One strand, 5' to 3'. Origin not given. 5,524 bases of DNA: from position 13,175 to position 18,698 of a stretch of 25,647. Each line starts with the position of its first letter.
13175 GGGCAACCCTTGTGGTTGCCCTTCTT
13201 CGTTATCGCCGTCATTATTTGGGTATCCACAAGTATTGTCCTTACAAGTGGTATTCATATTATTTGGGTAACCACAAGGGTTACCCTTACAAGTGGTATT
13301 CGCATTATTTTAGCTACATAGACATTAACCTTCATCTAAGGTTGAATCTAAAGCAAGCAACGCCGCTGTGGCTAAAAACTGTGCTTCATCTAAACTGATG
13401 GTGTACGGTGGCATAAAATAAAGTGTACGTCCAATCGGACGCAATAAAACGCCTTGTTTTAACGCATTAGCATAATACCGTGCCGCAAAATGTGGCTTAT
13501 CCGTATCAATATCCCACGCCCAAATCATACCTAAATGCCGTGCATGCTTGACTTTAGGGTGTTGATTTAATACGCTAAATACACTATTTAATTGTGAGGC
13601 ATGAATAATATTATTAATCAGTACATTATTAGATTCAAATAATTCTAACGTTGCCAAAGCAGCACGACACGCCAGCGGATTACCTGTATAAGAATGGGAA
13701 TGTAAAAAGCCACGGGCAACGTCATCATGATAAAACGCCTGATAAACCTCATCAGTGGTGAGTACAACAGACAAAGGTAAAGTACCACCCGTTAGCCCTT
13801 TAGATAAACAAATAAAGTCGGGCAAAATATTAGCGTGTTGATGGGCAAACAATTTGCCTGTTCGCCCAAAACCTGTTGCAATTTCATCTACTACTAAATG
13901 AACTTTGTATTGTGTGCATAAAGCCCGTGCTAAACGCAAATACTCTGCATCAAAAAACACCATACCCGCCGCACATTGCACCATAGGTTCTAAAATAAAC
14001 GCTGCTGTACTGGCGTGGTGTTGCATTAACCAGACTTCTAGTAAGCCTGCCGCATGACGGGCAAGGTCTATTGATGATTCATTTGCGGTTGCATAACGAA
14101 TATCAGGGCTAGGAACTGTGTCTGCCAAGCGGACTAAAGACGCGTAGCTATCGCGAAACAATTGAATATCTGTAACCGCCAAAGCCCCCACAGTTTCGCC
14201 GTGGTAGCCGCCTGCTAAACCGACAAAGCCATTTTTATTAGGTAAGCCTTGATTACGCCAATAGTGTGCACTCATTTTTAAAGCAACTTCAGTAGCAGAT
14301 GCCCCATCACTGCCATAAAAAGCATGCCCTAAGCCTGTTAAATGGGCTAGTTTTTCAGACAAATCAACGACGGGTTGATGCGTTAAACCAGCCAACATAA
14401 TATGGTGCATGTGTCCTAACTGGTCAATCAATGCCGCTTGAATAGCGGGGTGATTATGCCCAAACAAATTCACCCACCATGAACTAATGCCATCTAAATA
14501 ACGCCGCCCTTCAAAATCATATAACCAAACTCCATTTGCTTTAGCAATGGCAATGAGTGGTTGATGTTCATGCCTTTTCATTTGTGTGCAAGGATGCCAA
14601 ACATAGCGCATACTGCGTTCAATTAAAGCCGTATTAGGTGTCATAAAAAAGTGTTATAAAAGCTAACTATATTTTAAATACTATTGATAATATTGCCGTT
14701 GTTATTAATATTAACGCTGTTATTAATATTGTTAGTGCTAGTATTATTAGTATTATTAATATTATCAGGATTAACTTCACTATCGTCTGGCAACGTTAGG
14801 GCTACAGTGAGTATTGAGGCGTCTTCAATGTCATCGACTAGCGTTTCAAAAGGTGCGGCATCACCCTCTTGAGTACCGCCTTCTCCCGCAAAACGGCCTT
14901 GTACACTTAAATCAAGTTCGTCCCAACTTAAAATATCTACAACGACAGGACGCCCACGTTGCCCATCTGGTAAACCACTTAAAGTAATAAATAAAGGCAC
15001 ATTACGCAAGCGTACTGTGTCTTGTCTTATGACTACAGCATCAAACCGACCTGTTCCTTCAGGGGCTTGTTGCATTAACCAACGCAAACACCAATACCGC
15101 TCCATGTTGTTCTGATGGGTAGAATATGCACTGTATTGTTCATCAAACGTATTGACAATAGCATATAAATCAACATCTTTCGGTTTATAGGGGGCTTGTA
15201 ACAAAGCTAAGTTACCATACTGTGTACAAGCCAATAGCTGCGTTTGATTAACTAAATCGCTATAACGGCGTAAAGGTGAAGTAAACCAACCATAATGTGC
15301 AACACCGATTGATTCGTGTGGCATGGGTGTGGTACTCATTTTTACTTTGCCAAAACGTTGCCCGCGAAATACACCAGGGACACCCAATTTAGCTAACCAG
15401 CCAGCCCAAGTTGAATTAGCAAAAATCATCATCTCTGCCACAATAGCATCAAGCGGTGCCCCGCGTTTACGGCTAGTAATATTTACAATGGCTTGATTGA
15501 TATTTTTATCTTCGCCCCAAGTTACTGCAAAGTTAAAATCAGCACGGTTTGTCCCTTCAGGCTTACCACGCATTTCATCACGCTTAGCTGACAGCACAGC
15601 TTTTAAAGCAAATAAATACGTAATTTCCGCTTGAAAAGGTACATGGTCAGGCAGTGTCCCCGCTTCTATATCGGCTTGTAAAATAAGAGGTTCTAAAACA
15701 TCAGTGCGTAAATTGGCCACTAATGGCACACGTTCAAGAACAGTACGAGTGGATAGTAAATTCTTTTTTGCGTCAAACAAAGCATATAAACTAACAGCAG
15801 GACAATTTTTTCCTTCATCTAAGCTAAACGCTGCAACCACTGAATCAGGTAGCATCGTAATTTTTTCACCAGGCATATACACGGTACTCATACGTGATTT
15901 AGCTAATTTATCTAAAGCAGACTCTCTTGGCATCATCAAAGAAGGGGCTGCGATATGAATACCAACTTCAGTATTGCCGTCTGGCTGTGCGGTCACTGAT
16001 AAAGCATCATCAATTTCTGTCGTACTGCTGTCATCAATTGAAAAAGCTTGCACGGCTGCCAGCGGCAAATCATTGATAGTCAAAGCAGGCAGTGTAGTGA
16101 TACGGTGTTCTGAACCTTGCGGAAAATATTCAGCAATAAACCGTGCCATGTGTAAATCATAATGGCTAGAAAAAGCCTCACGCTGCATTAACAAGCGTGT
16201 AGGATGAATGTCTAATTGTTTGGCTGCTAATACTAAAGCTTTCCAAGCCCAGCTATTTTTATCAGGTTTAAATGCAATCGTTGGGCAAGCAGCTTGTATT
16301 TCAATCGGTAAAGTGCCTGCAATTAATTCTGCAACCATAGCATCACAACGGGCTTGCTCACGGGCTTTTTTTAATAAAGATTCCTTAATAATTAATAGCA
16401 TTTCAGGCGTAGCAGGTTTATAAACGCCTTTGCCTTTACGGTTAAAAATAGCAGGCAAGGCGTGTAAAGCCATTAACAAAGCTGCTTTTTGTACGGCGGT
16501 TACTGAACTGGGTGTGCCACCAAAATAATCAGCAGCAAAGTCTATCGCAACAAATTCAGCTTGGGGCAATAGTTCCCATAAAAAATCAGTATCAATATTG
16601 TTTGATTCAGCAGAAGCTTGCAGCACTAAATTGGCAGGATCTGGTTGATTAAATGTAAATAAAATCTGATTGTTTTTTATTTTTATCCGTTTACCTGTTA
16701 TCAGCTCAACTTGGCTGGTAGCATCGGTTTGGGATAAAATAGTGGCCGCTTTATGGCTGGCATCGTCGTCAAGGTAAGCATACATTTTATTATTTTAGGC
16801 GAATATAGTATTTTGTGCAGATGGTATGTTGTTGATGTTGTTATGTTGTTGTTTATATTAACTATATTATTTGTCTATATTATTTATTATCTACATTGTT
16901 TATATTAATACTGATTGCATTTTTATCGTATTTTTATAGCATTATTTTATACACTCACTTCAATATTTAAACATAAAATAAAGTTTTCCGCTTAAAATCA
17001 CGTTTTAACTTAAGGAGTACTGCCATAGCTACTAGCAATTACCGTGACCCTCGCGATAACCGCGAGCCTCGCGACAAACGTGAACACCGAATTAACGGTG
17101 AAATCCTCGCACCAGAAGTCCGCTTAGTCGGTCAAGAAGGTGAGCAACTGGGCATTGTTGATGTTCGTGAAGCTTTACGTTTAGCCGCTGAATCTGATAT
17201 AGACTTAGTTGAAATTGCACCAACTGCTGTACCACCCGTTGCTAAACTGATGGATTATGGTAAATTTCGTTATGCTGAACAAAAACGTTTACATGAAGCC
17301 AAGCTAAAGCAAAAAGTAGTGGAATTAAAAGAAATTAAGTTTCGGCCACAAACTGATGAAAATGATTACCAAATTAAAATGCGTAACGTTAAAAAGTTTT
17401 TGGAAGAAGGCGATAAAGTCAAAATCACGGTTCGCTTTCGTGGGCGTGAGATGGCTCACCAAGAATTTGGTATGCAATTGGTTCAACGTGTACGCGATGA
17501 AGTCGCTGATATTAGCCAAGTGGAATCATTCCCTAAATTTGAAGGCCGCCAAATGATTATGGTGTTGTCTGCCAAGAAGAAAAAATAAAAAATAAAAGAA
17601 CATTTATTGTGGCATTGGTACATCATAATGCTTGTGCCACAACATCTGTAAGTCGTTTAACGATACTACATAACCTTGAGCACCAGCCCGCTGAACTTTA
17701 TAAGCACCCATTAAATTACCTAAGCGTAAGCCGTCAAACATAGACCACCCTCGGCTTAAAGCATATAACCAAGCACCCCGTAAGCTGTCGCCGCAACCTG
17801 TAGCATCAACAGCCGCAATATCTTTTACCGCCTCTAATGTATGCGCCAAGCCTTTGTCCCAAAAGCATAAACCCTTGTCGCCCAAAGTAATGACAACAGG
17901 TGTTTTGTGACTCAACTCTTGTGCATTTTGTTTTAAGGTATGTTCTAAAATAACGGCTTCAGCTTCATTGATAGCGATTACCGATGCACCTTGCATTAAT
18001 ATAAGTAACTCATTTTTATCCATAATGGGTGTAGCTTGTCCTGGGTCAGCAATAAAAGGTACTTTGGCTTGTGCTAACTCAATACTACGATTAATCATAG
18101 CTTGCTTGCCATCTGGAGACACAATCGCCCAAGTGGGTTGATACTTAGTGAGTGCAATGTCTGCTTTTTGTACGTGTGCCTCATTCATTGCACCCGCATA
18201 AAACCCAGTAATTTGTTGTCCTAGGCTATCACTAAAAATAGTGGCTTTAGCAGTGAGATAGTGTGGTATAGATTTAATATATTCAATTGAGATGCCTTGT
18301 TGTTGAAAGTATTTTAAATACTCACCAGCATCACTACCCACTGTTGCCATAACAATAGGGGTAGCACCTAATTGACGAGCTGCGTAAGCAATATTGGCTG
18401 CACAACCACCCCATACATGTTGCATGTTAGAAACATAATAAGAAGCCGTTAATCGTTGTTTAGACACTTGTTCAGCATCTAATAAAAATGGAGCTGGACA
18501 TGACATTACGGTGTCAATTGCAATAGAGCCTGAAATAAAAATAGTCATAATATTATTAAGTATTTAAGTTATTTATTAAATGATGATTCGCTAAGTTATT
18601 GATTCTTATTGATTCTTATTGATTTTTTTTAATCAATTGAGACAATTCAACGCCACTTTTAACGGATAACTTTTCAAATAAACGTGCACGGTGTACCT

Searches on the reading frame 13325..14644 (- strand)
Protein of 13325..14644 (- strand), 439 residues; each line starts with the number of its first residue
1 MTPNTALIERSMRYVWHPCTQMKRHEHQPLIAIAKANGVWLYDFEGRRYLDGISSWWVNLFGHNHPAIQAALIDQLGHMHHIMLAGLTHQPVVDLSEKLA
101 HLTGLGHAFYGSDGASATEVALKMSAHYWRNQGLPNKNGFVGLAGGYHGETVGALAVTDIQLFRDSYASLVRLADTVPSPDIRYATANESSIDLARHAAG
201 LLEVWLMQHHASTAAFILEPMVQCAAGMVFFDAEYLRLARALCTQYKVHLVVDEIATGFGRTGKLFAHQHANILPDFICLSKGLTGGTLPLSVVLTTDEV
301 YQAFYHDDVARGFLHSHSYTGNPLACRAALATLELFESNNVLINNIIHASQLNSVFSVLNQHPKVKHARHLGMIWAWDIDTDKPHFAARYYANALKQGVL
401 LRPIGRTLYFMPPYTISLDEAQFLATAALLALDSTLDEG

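Call 6: search_protein_families(library=pfam, proteins=[window:13325-14644:-], max_evalue=0.01)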
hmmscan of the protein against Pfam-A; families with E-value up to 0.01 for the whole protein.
window:13325-14644:- (439 aa): 1 family
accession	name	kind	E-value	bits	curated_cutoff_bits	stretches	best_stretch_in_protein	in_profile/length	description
PF00202.27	Aminotran_3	-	5.9e-96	322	30.5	1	23-422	3-393/403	Aminotransferase class-III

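Call 7: search_protein_families(library=ncbifam, proteins=[window:13325-14644:-], max_evalue=0.01)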
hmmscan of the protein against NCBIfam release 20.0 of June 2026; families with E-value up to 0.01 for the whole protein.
window:13325-14644:- (439 aa): 69 families (the best 25 are shown)
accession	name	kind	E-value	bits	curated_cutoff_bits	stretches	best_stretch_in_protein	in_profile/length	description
NF005443.0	PRK07030.1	equivalog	2e-157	524.4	729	1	2-433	2-445/451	adenosylmethionine--8-amino-7-oxononanoate transaminase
TIGR00508.1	bioA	equivalog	3.5e-152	506.8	405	1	15-427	1-413/419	adenosylmethionine--8-amino-7-oxononanoate transaminase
NF004624.0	PRK05964.1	equivalog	3e-147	490.6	494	1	6-428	5-418/427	adenosylmethionine--8-amino-7-oxononanoate transaminase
NF005940.0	PRK07986.1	equivalog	6.2e-98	328.1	625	1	12-432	10-421/429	adenosylmethionine--8-amino-7-oxononanoate transaminase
NF005683.0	PRK07481.1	subfamily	4.5e-78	263.2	575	1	6-432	5-447/453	hypothetical protein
NF052567.1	OmAmTferAptACaul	equivalog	3.4e-71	240.2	500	1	14-422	4-418/431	omega-aminotransferase AptA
NF005682.0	PRK07480.1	subfamily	3.9e-71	240.1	510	1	12-437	18-454/459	aminotransferase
NF005102.0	PRK06541.1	equivalog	6.5e-71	239.2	574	1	5-384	10-390/460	aspartate aminotransferase family protein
NF005812.0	PRK07678.1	subfamily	3e-70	237.1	488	1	5-383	8-384/451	aminotransferase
NF004767.0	PRK06105.1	subfamily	1.1e-68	231.8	517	1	7-436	8-451/460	aminotransferase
NF005685.0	PRK07483.1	equivalog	2.9e-68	230.7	485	1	22-387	5-373/444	aspartate aminotransferase family protein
TIGR00707.1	argD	subfamily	6.4e-67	226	410.05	1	22-421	3-369/381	acetylornithine/succinylornithine family transaminase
NF002874.0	PRK03244.1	equivalog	1.1e-66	225.2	457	1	27-427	23-387/399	acetylornithine transaminase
NF041821.1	daptide_amino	equivalog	3.9e-66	223.3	450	1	21-426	6-398/405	daptide-type RiPP biosynthesis aminotransferase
NF005447.0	PRK07036.1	equivalog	3.6e-62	210.5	618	1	6-431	12-451/468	aminotransferase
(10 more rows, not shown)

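Call 50: find_related_loci(query=window:13325-14644:-, collection=genome_contigs, flank=100)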
Query window:13325-14644:- (439 aa) in genome_contigs; peptide patterns used: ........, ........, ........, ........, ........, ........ (x = any residue, [..] = any of these).
600 stretches matched a pattern (row limit reached: there are more); 598 encode a relative of the query (tblastn E <= 1e-3); the best 80 are kept; 80 distinct loci.
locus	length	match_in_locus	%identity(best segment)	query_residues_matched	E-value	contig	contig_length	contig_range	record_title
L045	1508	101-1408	70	3-438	0e+0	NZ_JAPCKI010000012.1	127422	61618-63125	Acidovorax benzenivorans strain D2M1 NODE_12_length_127422_cov_117.164610, whole genome shotgun sequence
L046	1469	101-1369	71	4-425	0e+0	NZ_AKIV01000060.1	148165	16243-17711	Polaromonas sp. CF318 PMI15_contig_108.108, whole genome shotgun sequence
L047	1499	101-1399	70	6-438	0e+0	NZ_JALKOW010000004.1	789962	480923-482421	Comamonas testosteroni strain S71 contig00004, whole genome shotgun sequence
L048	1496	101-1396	69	7-438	0e+0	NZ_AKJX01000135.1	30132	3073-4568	Acidovorax sp. CF316 PMI14_contig_408.408, whole genome shotgun sequence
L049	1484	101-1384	71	4-425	0e+0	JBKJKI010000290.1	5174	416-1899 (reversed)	MAG: Polaromonas sp. isolate ant_bin.235 k117_971574, whole genome shotgun sequence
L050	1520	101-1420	68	1-438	0e+0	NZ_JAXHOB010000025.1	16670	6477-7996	MAG: Acidovorax sp. isolate Salar_de_Ascotan_water_MAG_AWA2 contig_1193_polypolish, whole genome shotgun sequence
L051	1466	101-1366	71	4-425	0e+0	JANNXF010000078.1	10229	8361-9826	MAG: Polaromonas sp. isolate VAR_34_metabat_240 VAR_34_k141_914486, whole genome shotgun sequence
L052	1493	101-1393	70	4-425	0e+0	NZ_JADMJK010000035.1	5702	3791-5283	MAG: Polaromonas sp. isolate MAG_29 NODE_14618_length_5702_cov_61.366212, whole genome shotgun sequence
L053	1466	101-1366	68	4-425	0e+0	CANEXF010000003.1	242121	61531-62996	MAG: Comamonadaceae bacterium isolate Jr-03apr18-37 genome assembly, contig: Jr-03apr18-C22, whole genome shotgun sequen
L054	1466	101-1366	69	4-425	0e+0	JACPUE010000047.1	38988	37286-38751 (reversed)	MAG: Burkholderiales bacterium isolate NC_groundwater_750_Ag_S-0.1um_66_20 JBCH_GD18_4_SO1_S176_scaffold_622788, whole g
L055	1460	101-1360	71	7-426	0e+0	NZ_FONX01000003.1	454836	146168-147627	Paracidovorax wautersii strain DSM 27981, whole genome shotgun sequence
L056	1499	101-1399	66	1-433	0e+0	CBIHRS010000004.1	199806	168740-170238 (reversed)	MAG TPA_asm: uncultured bacterium isolate SRR18156198_binner12_Refined_28 genome assembly, contig: ERZ27336860.10, whole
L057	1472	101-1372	71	4-425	0e+0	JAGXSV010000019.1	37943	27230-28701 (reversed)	MAG: Hydrogenophaga sp. isolate CROMO_BS_123_1 c_000000145973, whole genome shotgun sequence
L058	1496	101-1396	69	7-438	0e+0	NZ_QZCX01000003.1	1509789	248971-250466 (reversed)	Verminephrobacter aporrectodeae subsp. tuberculatae strain AtM6-40 3, whole genome shotgun sequence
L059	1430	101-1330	70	7-416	0e+0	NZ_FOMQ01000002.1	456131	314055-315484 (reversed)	Paracidovorax konjaci strain DSM 7481, whole genome shotgun sequence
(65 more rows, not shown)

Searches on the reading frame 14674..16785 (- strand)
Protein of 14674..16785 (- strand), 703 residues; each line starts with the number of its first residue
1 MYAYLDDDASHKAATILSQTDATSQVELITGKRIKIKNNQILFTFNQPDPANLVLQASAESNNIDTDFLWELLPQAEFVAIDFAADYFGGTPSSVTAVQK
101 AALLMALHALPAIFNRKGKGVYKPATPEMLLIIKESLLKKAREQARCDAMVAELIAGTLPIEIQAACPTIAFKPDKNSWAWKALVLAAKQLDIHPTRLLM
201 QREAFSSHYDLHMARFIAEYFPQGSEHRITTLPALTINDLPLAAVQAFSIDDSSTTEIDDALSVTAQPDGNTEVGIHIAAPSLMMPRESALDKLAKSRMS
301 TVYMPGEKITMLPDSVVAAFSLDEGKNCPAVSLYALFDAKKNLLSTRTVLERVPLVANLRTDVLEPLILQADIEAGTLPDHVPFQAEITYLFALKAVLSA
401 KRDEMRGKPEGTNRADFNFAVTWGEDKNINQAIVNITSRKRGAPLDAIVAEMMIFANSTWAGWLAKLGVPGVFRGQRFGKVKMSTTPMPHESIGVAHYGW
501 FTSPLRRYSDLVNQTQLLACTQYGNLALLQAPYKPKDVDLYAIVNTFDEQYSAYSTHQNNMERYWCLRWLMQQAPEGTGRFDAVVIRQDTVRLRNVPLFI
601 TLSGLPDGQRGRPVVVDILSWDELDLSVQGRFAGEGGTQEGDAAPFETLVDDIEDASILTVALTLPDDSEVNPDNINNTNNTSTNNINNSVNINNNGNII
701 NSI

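Call 6: search_protein_families(library=pfam, proteins=[window:14674-16785:-], max_evalue=0.01)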
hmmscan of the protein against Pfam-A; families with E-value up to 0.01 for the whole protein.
window:14674-16785:- (703 aa): 1 family
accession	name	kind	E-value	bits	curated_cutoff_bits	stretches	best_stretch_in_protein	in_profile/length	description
PF00773.25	RNB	-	1.8e-47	162.7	29.3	2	244-477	6-228/326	RNB domain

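Call 7: search_protein_families(library=ncbifam, proteins=[window:14674-16785:-], max_evalue=0.01)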
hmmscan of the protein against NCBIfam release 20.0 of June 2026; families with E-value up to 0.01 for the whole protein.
window:14674-16785:- (703 aa): 5 families
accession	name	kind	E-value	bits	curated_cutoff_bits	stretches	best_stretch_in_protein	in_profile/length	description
NF003455.0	PRK05054.1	equivalog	9.3e-27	93.5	542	2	242-473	193-414/645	exoribonuclease II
TIGR00358.1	3_prime_RNase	superfamily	7.4e-23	80.7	368.6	2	244-474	200-419/657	VacB/RNase II family 3'-5' exoribonuclease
TIGR02063.1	RNase_R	equivalog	3.6e-22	78.5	597.85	2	244-474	252-472/711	ribonuclease R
TIGR02062.1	RNase_B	equivalog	1.7e-21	75.9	641.9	2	242-473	193-415/646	exoribonuclease II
NF008648.0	PRK11642.1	equivalog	8.5e-09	34.2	982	1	246-474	267-484/813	ribonuclease R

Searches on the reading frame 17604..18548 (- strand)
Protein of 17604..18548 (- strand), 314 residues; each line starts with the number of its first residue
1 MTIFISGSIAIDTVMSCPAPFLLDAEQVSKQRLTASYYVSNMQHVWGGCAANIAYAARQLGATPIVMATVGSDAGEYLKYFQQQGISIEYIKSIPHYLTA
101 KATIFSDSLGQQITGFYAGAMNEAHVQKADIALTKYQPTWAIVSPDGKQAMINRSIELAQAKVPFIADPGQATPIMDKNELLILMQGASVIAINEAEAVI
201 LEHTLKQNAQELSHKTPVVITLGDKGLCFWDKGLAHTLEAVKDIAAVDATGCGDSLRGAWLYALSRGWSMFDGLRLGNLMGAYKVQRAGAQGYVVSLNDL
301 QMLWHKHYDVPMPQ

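Call 6: search_protein_families(library=pfam, proteins=[window:17604-18548:-], max_evalue=0.01)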
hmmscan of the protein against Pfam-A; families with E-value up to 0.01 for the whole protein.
window:17604-18548:- (314 aa): 1 family
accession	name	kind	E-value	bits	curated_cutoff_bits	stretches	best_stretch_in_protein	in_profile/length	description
PF00294.29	PfkB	-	3.4e-34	119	25.8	1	34-291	24-296/302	pfkB family carbohydrate kinase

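Call 7: search_protein_families(library=ncbifam, proteins=[window:17604-18548:-], max_evalue=0.01)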
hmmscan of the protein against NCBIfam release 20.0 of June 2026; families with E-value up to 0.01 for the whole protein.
window:17604-18548:- (314 aa): 19 families
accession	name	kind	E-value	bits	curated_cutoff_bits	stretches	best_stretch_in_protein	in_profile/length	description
TIGR02152.1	D_ribokin_bact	equivalog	1.6e-29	103.2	299.65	1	4-300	2-296/298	ribokinase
NF041164.1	NucKinThplmales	equivalog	4.1e-25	88.6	450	1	36-302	27-288/295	nucleoside kinase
NF008353.0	PRK11142.1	equivalog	2.4e-21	76.5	341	1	4-302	6-301/307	ribokinase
TIGR04382.1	myo_inos_iolC_N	equivalog_domain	4.6e-16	59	300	2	38-137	25-126/309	5-dehydro-2-deoxygluconokinase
NF041134.1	R1P_kin_Thcocales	equivalog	4.8e-14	52.5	500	1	46-302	36-280/291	ADP-dependent ribose-1-phosphate kinase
TIGR02198.1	rfaE_dom_I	equivalog_domain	1.2e-13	50.9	345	1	26-299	27-309/315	D-glycero-beta-D-manno-heptose-7-phosphate kinase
NF053626.1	RibKinHalex1628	equivalog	1.4e-12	47.7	330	1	40-293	31-281/293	ATP-dependent ribose-1-phosphate kinase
NF007321.0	PRK09813.1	equivalog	1.6e-11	44.2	247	1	40-290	17-260/261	fructoselysine 6-kinase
NF006957.1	PRK09434.1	equivalog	1.7e-10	40.9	450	1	45-270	25-266/302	fructokinase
TIGR03168.1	1-PFK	subfamily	3.6e-10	39.2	216.4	1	205-291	201-288/305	hexose kinase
TIGR03828.1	pfkB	equivalog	1e-08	34.6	292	1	216-291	214-288/305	1-phosphofructokinase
NF049991.1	TagKinase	equivalog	1.3e-06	27.5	420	1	194-303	211-314/321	tagatose kinase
NF040938.1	KDG_KDGal_kin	equivalog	1.5e-06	27.5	400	1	195-302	193-301/305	bifunctional 2-dehydro-3-deoxygluconokinase/2-dehydro-3-deoxygalactonokinase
NF008454.0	PRK11316.1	equivalog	1.8e-06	26.9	521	1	47-302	50-310/475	bifunctional D-glycero-beta-D-manno-heptose-7-phosphate kinase/D-glycero-beta-D-manno-heptose 1-phosphate adenylyltransferase HldE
NF041320.1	pfkB_Halo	equivalog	6.4e-06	25.8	400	1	217-301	210-291/302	1-phosphofructokinase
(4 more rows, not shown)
